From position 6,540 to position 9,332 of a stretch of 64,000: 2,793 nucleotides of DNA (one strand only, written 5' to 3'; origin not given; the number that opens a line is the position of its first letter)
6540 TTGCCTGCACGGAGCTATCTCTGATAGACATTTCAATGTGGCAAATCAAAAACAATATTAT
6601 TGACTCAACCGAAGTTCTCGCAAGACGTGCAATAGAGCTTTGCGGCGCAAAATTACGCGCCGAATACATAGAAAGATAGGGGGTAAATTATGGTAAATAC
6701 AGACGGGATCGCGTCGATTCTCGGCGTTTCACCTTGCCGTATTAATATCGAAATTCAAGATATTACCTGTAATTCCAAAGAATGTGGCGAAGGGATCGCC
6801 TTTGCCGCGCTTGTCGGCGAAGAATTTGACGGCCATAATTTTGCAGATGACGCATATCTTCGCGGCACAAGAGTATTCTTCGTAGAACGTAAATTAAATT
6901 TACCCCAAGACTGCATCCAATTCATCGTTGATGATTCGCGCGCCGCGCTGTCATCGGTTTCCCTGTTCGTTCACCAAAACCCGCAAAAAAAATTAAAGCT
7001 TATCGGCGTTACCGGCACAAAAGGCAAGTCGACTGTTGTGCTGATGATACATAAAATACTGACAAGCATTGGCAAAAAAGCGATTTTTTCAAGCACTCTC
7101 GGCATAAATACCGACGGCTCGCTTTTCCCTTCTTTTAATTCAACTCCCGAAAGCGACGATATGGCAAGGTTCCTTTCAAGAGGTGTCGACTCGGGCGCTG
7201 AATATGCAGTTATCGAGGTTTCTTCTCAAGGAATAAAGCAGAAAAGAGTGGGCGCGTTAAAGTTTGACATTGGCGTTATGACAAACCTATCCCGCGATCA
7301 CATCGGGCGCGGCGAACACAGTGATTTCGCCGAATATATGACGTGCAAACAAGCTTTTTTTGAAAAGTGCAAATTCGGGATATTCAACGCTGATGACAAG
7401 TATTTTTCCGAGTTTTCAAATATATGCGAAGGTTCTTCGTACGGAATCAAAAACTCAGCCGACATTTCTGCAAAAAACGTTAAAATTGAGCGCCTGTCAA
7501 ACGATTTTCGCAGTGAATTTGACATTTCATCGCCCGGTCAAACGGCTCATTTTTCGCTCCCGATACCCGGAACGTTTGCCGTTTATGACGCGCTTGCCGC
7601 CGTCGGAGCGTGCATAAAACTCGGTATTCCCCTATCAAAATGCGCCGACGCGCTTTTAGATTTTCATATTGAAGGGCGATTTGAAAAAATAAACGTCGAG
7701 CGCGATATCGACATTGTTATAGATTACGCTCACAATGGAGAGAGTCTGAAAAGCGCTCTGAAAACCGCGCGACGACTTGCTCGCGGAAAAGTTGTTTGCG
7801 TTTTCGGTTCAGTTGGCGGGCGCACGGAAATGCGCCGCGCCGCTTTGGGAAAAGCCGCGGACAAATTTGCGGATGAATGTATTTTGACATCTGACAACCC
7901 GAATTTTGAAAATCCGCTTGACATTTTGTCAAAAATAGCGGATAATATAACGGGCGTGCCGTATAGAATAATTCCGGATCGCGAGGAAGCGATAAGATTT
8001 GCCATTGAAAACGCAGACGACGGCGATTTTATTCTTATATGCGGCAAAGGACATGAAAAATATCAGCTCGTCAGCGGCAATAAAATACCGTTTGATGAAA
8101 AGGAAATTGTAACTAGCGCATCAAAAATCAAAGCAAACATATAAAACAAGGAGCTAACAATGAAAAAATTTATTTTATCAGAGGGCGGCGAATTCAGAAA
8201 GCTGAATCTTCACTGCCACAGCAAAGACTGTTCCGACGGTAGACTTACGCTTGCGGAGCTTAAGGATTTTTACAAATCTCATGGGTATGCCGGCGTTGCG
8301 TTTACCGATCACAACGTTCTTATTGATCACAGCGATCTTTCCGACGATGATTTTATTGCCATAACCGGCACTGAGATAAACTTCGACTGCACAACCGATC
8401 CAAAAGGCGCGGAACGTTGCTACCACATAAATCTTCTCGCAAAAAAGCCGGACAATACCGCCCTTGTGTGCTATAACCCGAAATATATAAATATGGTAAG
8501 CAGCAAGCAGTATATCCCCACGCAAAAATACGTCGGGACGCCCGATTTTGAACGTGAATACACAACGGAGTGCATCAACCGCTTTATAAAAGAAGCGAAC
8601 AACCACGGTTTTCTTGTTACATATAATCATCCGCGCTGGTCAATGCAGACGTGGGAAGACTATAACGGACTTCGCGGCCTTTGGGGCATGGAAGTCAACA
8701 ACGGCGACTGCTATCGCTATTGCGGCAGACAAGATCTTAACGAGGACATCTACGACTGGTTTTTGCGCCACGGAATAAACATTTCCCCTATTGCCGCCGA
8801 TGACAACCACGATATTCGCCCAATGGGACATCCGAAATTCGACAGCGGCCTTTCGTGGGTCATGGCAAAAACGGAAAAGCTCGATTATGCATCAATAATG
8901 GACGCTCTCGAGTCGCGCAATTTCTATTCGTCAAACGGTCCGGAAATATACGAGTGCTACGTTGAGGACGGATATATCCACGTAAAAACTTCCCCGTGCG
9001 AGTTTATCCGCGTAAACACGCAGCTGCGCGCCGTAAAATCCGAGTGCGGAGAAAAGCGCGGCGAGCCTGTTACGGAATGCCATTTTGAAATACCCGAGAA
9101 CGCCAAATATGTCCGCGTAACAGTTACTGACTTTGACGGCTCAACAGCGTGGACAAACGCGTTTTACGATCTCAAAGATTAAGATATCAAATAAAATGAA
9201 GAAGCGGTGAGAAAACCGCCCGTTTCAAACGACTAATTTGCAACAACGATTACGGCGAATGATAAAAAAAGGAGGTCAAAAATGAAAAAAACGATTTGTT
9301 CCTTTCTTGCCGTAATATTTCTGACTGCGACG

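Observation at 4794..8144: ATP-grasp ligase + Asp-type racemase + MurE packed as one unit: predicted Lys-D-Asp peptidoglycan branch cassette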

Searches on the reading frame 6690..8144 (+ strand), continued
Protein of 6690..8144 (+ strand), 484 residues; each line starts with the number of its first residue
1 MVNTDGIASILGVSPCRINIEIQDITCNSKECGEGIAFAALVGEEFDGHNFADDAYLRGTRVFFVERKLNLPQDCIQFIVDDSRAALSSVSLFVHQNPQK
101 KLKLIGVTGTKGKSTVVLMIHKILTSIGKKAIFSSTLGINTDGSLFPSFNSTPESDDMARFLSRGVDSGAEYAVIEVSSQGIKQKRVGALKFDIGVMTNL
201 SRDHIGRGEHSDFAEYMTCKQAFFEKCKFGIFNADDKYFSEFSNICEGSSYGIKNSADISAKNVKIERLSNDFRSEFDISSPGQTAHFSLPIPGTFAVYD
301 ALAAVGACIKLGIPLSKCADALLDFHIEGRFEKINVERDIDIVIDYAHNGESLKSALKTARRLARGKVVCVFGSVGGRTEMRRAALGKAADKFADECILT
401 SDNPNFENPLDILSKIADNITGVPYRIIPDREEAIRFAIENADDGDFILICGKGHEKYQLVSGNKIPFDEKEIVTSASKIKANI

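Call 77: get_annotated_region(hit=H105, flank=400)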
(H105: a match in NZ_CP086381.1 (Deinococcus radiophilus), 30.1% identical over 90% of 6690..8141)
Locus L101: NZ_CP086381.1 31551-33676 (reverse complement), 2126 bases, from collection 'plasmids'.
description: Deinococcus radiophilus strain ATCC 27603 plasmid pRadio1, complete sequence
organism: Deinococcus radiophilus (NCBI taxid 32062)
taxonomy: Bacteria; Deinococcota; Deinococci; Deinococcales; Deinococcaceae; Deinococcus; Deinococcus radiophilus
host: -; source: Harpadon nehereus,cell culture,2 Mrad irradiated Bombay duck; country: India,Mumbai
typing (MOB-suite, as given by PLSDB): mobilizable; relaxase MOBP
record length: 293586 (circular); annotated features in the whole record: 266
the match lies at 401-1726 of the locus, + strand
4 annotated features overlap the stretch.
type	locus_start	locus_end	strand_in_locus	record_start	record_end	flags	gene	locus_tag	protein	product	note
CDS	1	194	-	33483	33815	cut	-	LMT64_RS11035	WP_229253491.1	GNAT family N-acetyltransferase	-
CDS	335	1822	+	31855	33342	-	murE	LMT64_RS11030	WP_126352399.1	UDP-N-acetylmuramyl-tripeptide synthetase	-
CDS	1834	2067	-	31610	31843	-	-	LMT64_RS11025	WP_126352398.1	MFS transporter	-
CDS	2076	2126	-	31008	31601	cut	-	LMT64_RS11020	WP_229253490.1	TetR/AcrR family transcriptional regulator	-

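Call 78: get_annotated_region(hit=H78, flank=400)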
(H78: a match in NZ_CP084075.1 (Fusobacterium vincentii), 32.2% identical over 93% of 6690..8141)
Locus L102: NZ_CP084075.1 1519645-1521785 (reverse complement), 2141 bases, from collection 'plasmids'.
description: Fusobacterium vincentii strain SB055 plasmid pSB055A, complete sequence
organism: Fusobacterium vincentii (NCBI taxid 155615)
taxonomy: Bacteria; Fusobacteriota; Fusobacteriia; Fusobacteriales; Fusobacteriaceae; Fusobacterium; Fusobacterium vincentii
host: -; source: -; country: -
typing (MOB-suite, as given by PLSDB): non-mobilizable
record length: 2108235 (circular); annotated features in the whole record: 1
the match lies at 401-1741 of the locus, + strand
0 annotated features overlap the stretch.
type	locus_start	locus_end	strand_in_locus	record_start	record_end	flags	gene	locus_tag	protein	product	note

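Call 79: get_annotated_region(hit=H66, flank=400)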
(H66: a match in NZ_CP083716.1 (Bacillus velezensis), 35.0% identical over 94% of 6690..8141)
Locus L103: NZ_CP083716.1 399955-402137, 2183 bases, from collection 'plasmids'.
description: Bacillus velezensis strain DMB05 plasmid pDMB05-1, complete sequence
organism: Bacillus velezensis (NCBI taxid 492670)
taxonomy: Bacteria; Bacillota; Bacilli; Bacillales; Bacillaceae; Bacillus; Bacillus velezensis
host: -; source: cell culture,Meju, fermented soybean brick; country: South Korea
typing (MOB-suite, as given by PLSDB): non-mobilizable
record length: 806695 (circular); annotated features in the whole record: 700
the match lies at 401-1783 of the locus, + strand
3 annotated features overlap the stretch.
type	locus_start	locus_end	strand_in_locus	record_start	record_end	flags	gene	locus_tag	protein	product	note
CDS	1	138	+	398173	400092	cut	-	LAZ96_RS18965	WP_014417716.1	stage V sporulation protein D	GO:0030436 - asexual sporulation [Evidence IEA]; GO:0009252 - peptidoglycan biosynthetic process [Evidence IEA]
CDS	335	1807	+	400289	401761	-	-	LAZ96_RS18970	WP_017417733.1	UDP-N-acetylmuramoyl-L-alanyl-D-glutamate--2, 6-diaminopimelate ligase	GO:0009058 - biosynthetic process [Evidence IEA]; GO:0051301 - cell division [Evidence IEA]; GO:0008360 - regulation of ...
CDS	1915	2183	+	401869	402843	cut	mraY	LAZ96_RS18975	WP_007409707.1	phospho-N-acetylmuramoyl-pentapeptide- transferase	GO:0009252 - peptidoglycan biosynthetic process [Evidence IEA]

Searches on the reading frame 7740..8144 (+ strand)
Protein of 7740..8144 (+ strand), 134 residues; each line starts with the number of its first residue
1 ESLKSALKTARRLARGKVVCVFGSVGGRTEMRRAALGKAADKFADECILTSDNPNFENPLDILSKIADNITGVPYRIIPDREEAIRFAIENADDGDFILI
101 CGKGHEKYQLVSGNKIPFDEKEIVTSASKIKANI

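Call 19: search_solved_structures(query=window:7740-8144:+, max_evalue=0.001, show_alignments=5)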
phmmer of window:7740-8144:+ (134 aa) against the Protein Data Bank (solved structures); distinct sequences matched with E-value up to 0.001: 13.
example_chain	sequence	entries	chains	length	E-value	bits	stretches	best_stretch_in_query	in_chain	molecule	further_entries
4bub_A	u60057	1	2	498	1.2e-23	86.9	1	2-127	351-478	UDP-N-ACETYLMURAMOYL-L-ALANYL-D-GLUTAMATE--LD-LYSINE LIGASE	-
8f5d_A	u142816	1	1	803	6.7e-22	81.3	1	5-122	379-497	Multifunctional fusion protein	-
1e8c_A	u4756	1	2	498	5.5e-21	78.3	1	2-124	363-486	UDP-N-ACETYLMURAMOYLALANYL-D-GLUTAMATE--2,6-DIAMINOPIMELATE LIGASE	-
7b6o_A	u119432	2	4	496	5.7e-21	78.3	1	2-123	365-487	UDP-N-acetylmuramoyl-L-alanyl-D-glutamate-2,6-diaminopimelate ligase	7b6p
7b53_A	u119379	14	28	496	5.8e-21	78.2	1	2-123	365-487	UDP-N-acetylmuramoyl-L-alanyl-D-glutamate--2,6-diaminopimelate ligase | UDP-N-acetylmuramoyl-L-alanyl-D-glutamate-2,6-diaminopimelate ligase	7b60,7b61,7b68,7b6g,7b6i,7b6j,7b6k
7d27_A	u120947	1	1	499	1.6e-18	70.3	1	3-127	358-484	UDP-N-acetylmuramoyl-L-alanyl-D-glutamate--2,6-diaminopimelate ligase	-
8g6p_A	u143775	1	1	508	5.3e-17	65.4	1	3-125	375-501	UDP-N-acetylmuramoyl-L-alanyl-D-glutamate--2,6-diaminopimelate ligase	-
2wtz_A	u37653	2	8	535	6.5e-16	61.9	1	1-125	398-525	UDP-N-ACETYLMURAMOYL-L-ALANYL-D-GLUTAMATE--2,6-DIAMINOPIMELATE LIGASE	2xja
8w9z_N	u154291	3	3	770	1.4e-14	57.7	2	4-66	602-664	UDP-N-acetylmuramoyl-L-alanyl-D-glutamate--2, 6-diaminopimelate ligase-like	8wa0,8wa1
8qma_O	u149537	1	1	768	1.2e-13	54.6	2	3-69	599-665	PAP11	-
8r5o_Q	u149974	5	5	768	1.2e-13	54.6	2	3-69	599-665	PAP11 | PAP11, MurE-like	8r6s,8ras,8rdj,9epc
8xzv_J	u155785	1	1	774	1.8e-13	54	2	3-67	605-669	MurE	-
4c12_A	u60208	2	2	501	4.7e-11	46.2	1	10-120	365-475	UDP-N-ACETYLMURAMOYL-L-ALANYL-D-GLUTAMATE--L-LYSINE LIGASE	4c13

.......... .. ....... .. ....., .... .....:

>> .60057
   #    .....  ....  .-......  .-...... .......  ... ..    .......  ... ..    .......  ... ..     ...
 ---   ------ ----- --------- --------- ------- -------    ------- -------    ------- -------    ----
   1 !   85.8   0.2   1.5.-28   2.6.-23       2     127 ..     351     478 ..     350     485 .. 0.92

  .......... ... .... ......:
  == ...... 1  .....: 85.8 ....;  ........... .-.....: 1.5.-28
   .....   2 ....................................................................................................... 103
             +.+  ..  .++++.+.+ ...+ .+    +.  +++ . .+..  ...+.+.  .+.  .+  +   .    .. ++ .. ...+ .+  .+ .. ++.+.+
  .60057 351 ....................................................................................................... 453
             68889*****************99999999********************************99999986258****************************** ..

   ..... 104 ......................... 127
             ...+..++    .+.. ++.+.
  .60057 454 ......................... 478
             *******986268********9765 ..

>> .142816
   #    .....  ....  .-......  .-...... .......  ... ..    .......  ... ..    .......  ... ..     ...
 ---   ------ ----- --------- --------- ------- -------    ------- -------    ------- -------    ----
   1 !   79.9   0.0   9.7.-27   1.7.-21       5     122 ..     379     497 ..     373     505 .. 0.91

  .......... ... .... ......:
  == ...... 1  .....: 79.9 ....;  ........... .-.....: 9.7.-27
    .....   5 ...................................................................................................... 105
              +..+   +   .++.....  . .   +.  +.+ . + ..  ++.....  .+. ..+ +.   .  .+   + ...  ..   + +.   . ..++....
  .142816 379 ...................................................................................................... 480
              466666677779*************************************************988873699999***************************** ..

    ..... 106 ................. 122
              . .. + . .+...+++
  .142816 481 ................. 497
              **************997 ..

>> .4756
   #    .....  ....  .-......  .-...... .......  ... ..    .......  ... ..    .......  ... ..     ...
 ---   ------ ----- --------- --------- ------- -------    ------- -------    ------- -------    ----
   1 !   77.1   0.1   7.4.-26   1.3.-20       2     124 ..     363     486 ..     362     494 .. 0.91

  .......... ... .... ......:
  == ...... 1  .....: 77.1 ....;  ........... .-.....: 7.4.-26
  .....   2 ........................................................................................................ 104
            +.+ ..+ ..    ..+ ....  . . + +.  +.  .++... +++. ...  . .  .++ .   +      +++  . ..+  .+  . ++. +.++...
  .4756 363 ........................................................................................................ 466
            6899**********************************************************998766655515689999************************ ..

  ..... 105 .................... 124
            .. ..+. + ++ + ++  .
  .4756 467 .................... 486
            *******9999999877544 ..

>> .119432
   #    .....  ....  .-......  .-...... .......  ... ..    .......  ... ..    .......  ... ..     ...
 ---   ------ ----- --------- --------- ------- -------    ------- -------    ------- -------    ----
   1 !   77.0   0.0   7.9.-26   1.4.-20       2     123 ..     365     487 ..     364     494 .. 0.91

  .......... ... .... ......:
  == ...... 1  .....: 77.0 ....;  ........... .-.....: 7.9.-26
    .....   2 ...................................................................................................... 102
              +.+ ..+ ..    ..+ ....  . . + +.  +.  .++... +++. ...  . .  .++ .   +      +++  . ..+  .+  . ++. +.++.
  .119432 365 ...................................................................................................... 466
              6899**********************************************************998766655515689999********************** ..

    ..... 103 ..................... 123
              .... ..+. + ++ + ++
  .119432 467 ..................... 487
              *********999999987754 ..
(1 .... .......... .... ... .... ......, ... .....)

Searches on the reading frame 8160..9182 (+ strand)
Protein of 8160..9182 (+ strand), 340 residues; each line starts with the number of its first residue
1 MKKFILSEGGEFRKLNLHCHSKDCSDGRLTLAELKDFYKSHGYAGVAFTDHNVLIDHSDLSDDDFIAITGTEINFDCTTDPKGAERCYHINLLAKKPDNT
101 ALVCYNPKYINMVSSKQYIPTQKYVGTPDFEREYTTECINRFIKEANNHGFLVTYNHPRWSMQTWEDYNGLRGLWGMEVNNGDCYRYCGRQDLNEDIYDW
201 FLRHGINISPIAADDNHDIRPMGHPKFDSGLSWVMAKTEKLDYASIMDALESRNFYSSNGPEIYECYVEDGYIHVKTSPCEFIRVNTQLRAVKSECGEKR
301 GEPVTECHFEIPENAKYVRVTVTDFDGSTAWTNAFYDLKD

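Call 3: search_protein_families(library=pfam, proteins=[window:8160-9182:+], max_evalue=0.01)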
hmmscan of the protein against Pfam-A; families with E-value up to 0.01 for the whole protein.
window:8160-9182:+ (340 aa): 1 family
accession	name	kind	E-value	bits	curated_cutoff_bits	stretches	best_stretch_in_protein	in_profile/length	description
PF02811.25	PHP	-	3.9e-06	27.7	26.4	1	17-100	2-85/164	PHP domain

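Call 4: search_protein_families(library=ncbifam, proteins=[window:8160-9182:+], max_evalue=0.01)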
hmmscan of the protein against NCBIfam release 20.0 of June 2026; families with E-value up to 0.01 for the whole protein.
window:8160-9182:+ (340 aa): 2 families
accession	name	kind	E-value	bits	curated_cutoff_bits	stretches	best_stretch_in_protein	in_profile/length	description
NF038032.1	CehA_McbA_metalo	domain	2.4e-18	66.7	80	1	15-333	5-310/315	CehA/McbA family metallohydrolase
NF041577.1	nside_bi_sphtase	equivalog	0.0053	15.9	400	1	14-54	3-42/276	3',5'-nucleoside bisphosphate phosphatase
